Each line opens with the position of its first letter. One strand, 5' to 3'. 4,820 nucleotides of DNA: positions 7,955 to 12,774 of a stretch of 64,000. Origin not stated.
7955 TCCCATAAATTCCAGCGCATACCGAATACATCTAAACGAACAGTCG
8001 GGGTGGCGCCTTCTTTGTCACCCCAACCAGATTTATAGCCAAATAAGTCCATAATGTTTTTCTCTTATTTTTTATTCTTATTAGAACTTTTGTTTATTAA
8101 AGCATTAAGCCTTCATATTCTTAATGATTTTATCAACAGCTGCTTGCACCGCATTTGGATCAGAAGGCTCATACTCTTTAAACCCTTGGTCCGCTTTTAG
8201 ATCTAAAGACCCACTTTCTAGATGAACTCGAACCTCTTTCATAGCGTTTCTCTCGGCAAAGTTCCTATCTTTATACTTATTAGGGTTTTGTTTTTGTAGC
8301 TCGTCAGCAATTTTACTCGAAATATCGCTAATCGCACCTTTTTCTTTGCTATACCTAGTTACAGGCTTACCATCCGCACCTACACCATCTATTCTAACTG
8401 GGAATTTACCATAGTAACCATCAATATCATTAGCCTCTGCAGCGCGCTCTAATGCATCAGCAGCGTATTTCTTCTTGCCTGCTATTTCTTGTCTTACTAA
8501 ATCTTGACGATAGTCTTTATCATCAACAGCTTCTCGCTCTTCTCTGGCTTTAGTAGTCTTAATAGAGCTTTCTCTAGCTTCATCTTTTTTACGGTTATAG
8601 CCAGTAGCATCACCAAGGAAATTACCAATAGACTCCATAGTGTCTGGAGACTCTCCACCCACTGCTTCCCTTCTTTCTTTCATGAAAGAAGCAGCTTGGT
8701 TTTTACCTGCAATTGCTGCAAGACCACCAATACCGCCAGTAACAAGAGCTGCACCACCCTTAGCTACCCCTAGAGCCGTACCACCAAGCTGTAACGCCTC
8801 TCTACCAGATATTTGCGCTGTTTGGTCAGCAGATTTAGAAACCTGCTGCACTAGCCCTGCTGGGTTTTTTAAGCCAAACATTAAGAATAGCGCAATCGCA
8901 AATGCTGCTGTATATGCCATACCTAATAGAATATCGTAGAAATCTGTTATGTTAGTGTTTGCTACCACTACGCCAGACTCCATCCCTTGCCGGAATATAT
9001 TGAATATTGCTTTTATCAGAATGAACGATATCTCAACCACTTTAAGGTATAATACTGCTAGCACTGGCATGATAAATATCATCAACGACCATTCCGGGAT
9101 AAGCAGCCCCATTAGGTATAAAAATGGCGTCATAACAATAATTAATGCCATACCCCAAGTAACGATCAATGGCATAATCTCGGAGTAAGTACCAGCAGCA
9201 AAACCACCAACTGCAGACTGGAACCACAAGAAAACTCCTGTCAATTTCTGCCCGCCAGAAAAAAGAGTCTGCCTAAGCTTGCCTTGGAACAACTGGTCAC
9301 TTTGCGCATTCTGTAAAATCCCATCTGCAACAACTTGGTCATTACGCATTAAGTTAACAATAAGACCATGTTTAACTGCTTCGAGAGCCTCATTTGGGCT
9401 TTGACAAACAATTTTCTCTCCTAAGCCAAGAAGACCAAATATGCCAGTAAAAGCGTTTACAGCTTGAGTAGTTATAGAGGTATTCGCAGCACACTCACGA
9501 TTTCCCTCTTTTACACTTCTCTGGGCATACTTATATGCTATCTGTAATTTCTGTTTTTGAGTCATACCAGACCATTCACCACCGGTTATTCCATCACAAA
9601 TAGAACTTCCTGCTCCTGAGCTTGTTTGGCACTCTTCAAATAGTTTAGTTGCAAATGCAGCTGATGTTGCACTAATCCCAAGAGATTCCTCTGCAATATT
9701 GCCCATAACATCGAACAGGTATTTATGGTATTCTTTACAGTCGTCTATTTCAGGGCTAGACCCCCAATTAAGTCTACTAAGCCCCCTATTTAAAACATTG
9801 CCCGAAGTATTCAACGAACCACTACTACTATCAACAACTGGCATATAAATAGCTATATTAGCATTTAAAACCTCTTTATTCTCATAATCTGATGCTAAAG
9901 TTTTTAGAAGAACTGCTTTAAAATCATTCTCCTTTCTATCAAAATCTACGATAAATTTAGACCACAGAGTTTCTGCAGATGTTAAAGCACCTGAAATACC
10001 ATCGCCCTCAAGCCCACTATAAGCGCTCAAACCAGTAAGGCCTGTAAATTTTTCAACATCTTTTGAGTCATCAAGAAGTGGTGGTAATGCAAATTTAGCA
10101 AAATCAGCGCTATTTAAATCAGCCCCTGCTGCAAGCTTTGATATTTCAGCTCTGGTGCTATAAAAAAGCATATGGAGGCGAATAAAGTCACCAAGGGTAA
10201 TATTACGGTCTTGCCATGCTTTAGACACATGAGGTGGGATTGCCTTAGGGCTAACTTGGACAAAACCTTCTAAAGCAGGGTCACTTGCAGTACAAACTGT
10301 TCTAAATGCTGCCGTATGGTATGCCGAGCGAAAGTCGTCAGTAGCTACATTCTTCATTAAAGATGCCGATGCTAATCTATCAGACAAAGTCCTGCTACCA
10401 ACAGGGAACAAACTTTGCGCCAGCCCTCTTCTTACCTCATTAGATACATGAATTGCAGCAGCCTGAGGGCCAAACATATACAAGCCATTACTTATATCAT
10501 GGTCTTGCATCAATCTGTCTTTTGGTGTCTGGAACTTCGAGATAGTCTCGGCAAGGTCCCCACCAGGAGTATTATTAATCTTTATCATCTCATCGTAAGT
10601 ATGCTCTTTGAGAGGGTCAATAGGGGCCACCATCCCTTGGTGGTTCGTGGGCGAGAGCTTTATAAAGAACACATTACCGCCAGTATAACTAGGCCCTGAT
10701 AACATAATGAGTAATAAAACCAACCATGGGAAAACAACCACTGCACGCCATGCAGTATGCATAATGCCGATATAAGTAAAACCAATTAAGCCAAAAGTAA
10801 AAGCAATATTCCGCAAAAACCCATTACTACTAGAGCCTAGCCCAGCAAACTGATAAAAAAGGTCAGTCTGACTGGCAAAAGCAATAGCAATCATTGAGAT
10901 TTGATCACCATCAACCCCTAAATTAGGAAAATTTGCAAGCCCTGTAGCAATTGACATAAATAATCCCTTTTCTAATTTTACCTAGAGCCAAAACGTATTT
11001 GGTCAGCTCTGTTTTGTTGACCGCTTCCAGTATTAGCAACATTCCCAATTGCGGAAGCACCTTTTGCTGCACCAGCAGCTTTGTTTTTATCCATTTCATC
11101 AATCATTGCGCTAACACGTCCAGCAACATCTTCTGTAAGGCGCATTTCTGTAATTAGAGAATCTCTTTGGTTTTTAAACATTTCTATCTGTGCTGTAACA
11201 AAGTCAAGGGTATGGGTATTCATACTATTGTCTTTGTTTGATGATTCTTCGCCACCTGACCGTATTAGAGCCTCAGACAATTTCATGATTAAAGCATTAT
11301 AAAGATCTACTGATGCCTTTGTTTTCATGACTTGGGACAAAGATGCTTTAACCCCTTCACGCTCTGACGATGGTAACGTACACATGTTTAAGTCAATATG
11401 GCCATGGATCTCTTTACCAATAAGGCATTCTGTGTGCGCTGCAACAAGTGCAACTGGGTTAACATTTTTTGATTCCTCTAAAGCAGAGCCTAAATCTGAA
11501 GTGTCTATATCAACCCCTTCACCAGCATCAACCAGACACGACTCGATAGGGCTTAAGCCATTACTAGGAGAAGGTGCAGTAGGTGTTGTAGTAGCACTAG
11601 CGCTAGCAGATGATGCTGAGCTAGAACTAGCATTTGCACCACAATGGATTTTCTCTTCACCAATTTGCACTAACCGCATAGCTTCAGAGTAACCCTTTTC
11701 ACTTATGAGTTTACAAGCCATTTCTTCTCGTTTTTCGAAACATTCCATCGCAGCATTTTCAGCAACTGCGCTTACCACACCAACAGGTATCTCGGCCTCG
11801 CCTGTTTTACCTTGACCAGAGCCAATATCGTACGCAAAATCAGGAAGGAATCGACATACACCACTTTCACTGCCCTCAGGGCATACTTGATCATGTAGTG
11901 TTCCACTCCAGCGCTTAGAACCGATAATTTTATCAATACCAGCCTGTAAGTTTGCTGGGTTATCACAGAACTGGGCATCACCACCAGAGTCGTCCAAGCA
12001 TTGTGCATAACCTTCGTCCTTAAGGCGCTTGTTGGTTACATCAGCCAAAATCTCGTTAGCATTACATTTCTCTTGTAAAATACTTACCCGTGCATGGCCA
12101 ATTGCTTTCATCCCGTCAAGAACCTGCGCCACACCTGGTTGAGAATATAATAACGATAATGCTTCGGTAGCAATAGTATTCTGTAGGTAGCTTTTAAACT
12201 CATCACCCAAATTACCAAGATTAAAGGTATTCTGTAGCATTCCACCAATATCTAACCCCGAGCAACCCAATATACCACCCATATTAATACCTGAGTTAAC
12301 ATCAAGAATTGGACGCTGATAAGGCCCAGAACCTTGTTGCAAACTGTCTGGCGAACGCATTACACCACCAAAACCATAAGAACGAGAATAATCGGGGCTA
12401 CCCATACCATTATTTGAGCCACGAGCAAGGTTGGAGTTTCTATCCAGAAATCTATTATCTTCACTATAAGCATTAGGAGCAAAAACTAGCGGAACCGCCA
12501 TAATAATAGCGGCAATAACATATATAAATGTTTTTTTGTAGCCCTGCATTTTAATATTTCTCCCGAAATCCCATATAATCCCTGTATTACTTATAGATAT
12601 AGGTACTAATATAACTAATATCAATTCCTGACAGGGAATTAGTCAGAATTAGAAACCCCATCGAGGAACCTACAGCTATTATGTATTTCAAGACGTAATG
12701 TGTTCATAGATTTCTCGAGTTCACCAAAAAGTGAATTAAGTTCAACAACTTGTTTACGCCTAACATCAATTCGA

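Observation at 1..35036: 35-kb co-directional block joining an R64-like type IVb pilus cluster to an F-like (MPF-F) conjugative T4SS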

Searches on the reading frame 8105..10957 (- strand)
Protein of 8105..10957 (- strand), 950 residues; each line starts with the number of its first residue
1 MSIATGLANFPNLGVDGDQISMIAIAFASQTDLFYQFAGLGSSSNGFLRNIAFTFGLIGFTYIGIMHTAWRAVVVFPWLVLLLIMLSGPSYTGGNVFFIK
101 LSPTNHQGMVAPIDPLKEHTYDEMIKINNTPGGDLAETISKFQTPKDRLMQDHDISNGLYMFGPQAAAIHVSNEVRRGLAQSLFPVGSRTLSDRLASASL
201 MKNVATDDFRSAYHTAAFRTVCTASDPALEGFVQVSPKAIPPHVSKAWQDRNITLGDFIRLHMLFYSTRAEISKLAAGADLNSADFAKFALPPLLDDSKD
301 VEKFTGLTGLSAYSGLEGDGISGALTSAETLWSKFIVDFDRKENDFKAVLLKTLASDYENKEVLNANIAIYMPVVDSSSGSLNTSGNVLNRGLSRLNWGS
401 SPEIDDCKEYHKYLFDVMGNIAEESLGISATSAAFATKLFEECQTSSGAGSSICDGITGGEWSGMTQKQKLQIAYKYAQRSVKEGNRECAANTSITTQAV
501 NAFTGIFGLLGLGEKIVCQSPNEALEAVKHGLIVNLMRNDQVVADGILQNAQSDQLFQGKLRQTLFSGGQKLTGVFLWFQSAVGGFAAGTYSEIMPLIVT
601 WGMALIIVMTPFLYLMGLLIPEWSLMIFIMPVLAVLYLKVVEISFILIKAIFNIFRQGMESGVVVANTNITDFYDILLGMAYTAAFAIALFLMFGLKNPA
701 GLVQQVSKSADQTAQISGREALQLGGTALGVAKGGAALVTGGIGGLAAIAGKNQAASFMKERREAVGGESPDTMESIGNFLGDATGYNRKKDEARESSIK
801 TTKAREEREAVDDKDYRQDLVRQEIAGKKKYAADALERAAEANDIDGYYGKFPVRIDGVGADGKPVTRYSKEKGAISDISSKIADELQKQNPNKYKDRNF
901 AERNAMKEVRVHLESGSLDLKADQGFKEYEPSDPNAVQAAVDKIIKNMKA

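Call 3: search_protein_families(library=pfam, proteins=[window:8105-10957:-], max_evalue=0.01)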
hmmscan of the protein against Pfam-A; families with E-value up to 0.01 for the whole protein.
window:8105-10957:- (950 aa): 0 families

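Call 6: search_protein_families(library=ncbifam, proteins=[window:8105-10957:-], max_evalue=0.01)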
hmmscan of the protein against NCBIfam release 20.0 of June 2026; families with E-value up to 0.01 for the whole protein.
window:8105-10957:- (950 aa): 0 families

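Call 38: search_dna_similar(query=window:8105-10957:-, collection=plasmids, mode=protein, max_rows=15, max_evalue=0.01)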
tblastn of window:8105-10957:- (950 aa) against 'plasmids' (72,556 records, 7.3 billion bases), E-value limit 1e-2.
No match.

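Call 85: search_protein_representatives(protein=window:8105-10957:-)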
Query: 950 residues. Proteins with E-value up to 0.001 (for the whole library): 114; up to 1e-10: 62; up to 1e-30: 26. The best 114 are listed.
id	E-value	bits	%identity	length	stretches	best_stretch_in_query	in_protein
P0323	0.0e+00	2125.3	100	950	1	1-950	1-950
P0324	3.3e-140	485.4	42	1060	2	341-853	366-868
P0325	2.0e-89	317.3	41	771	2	402-848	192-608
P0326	9.9e-61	222.4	29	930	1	17-797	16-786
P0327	2.7e-56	207.7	35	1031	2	547-757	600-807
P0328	1.5e-54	202.0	35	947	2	548-767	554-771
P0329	1.7e-54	201.8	32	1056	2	540-831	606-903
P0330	1.3e-53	198.9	31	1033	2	539-762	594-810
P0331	3.6e-50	187.5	32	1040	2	540-787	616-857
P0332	8.3e-49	183.0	31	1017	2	541-895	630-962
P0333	3.1e-48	181.1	30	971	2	553-814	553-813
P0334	9.8e-44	166.2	28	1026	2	539-907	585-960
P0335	4.8e-38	147.3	28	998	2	513-821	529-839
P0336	1.6e-37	145.7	35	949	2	556-737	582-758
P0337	6.7e-36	140.3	36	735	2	550-707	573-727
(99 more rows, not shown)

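Call 97: search_protein_families(library=pfam, alignment_id=A6, max_evalue=0.01)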
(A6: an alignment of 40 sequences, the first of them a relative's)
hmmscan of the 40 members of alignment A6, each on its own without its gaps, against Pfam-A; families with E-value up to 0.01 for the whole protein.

A. member 1, P0323 (950 aa): 0 families

B. families by the number of members that match (of 40 scanned): 4 families
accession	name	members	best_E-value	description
PF07916.16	TraG_N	2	0.00023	TraG-like protein, N-terminal region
PF21724.2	DUF6861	1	0.0006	Family of unknown function (DUF6861)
PF07681.17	DoxX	1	0.0012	DoxX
PF06324.16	Pigment_DH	1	0.0069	Pigment-dispersing hormone (PDH)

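Call 110: predict_structure(alignment_id=A6)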
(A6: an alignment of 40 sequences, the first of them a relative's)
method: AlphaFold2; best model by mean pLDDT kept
length: 950 residues; sequences in the alignment: 40
mean_pLDDT: 65.6   pTM: 0.48
mean pLDDT of the five models: 65.6, 64.0, 64.0, 62.5, 61.5
residues with pLDDT >= 90: 185; 70-90: 252; 50-70: 206; < 50: 307
segments of 3 or more residues with pLDDT < 50: 187-204, 311-329, 378-398, 431-433, 449-451, 465-468, 495-501, 503-520, 556-586, 663-666, 713-820, 839-856, 870-873, 918-934, 943-950
pLDDT, mean of each block of 10 residues (from residue 1): 61 89 95 94 83 96 95 95 92 83 89 78 84 80 90 89 95 90 61 40 58 91 88 86 94 91 86 75 65 74 53 43 41 58 74 59 84 64 36 44 90 88 65 52 57 49 48 52 58 50 46 42 60 69 77 52 43 43 51 83 96 97 95 94 89 78 55 74 79 67 61 42 32 31 28 34 35 36 33 40 39 41 53 50 43 51 56 60 78 82 76 58 35 48 41
secondary structure, 60 per line:
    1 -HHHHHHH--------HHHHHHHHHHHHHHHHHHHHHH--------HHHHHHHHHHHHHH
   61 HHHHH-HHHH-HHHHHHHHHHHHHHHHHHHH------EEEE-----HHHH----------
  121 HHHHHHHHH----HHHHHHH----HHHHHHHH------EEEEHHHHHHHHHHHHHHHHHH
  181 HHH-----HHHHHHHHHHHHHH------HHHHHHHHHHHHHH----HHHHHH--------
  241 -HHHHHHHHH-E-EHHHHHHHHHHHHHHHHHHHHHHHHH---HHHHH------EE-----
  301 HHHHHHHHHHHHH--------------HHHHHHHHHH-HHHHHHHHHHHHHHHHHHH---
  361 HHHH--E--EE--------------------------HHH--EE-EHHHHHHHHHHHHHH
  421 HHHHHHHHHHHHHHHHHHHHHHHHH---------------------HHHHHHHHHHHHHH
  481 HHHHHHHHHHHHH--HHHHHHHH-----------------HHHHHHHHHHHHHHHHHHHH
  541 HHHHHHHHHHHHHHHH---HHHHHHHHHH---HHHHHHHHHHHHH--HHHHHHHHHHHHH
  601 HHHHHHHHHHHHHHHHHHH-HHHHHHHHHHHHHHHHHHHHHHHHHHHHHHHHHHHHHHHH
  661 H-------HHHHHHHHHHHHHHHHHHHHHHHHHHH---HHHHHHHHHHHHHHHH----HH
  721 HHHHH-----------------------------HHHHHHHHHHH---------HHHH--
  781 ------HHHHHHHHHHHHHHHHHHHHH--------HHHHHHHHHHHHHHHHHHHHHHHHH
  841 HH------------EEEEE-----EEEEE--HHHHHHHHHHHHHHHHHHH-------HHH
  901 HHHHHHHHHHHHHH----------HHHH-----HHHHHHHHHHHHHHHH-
elements in order (helices of 4 or more, strands of 3 or more residues): H2-8 H17-38 H47-65 H67-70 H72-91 E98-101 H107-110 H121-129 H134-140 H145-152 E159-162 H163-183 H189-202 H209-222 H227-232 H242-250 H255-279 H283-287 H301-313 H328-337 H339-357 H361-364 H407-445 H467-493 H496-503 H521-556 H560-569 H573-585 H588-619 H621-661 H669-695 H699-714 H719-725 H755-765 H775-778 H787-807 H816-842 E855-859 E865-869 H872-890 H898-914 H925-928 H934-949

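Call 112: fold_search(model_id=the predicted structure, library=pdb)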
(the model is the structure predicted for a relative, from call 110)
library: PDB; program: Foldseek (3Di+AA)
matches with E <= 10: 11; with E <= 0.001: 0
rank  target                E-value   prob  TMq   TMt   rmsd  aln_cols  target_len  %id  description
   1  7ux1_A                1.6e-01  0.12  0.07  0.08  30.1       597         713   11  EcMscK in an Open Conformation (released 2022-11-23)
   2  7uw5_A                1.9e+00  0.03  0.06  0.07  30.5       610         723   12  EcMscK G924S mutant in a closed conformation (released 2022-11-23)
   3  8f7n                  2.7e+00  0.03  0.06  0.13  42.9       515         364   11  Crystal structure of chemoreceptor McpZ ligand sensing domain (released 2023-07-05)
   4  8glv_Ks               5.5e+00  0.01  0.05  0.05  42.2       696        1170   11  96-nm repeat unit of doublet microtubules from Chlamydomonas reinhardtii flagella (released 2023-05-31)
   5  4cgk_A                6.9e+00  0.03  0.05  0.10  32.0       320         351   10  Crystal structure of the essential protein PcsB from Streptococcus pneumoniae (released 2014-05-21)
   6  3owa_B                7.9e+00  0.03  0.08  0.12  23.8       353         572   11  Crystal Structure of Acyl-CoA Dehydrogenase complexed with FAD from Bacillus anthracis (released 2010-10-13)
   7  3b96                  9.0e+00  0.02  0.06  0.10  25.3       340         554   10  Structural Basis for Substrate Fatty-Acyl Chain Specificity: Crystal Structure of Human Very-Long-Chain Acyl-CoA Dehydro (released 2008-02-12)
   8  4cgk_B                9.4e+00  0.02  0.05  0.11  32.2       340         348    9  Crystal structure of the essential protein PcsB from Streptococcus pneumoniae (released 2014-05-21)
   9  7n6g_3I               9.4e+00  0.02  0.06  0.11  83.3       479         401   14  C1 of central pair (released 2022-05-18)
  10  9gm6_B                9.4e+00  0.01  0.05  0.04  55.5       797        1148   11  MukBEF in a nucleotide-bound state with open neck gate (heads core) (released 2025-03-26)
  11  7pgp_N                9.8e+00  0.01  0.07  0.06  42.0       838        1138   12  The core structure of human neurofibromin isoform 2 (released 2022-08-24)

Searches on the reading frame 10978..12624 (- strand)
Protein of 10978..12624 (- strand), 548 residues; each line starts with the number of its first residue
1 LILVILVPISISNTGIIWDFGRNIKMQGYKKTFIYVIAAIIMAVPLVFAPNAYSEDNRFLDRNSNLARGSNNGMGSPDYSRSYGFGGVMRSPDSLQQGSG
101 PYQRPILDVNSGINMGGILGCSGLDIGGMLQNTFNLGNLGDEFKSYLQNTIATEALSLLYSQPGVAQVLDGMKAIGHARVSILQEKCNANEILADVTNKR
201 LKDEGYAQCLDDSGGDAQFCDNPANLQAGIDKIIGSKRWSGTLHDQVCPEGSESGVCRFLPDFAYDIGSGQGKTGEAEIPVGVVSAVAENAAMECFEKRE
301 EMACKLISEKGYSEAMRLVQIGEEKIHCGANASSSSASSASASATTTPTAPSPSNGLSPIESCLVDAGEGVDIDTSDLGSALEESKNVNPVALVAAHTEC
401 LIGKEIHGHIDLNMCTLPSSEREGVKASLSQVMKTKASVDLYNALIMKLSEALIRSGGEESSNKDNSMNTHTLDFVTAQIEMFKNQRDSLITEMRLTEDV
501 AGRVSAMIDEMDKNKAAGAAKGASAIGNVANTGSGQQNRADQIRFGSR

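Call 3: search_protein_families(library=pfam, proteins=[window:10978-12624:-], max_evalue=0.01)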
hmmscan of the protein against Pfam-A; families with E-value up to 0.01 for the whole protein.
window:10978-12624:- (548 aa): 0 families

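Call 6: search_protein_families(library=ncbifam, proteins=[window:10978-12624:-], max_evalue=0.01)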
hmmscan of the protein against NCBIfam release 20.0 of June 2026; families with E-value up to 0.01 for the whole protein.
window:10978-12624:- (548 aa): 0 families

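Call 44: search_solved_structures(query=window:10978-12624:-, max_evalue=1)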
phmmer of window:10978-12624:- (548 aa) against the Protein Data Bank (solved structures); distinct sequences matched with E-value up to 1: 1.
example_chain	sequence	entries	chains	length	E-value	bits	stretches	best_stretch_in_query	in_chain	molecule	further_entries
6hiv_BN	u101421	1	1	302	0.65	11.9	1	300-354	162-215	mL80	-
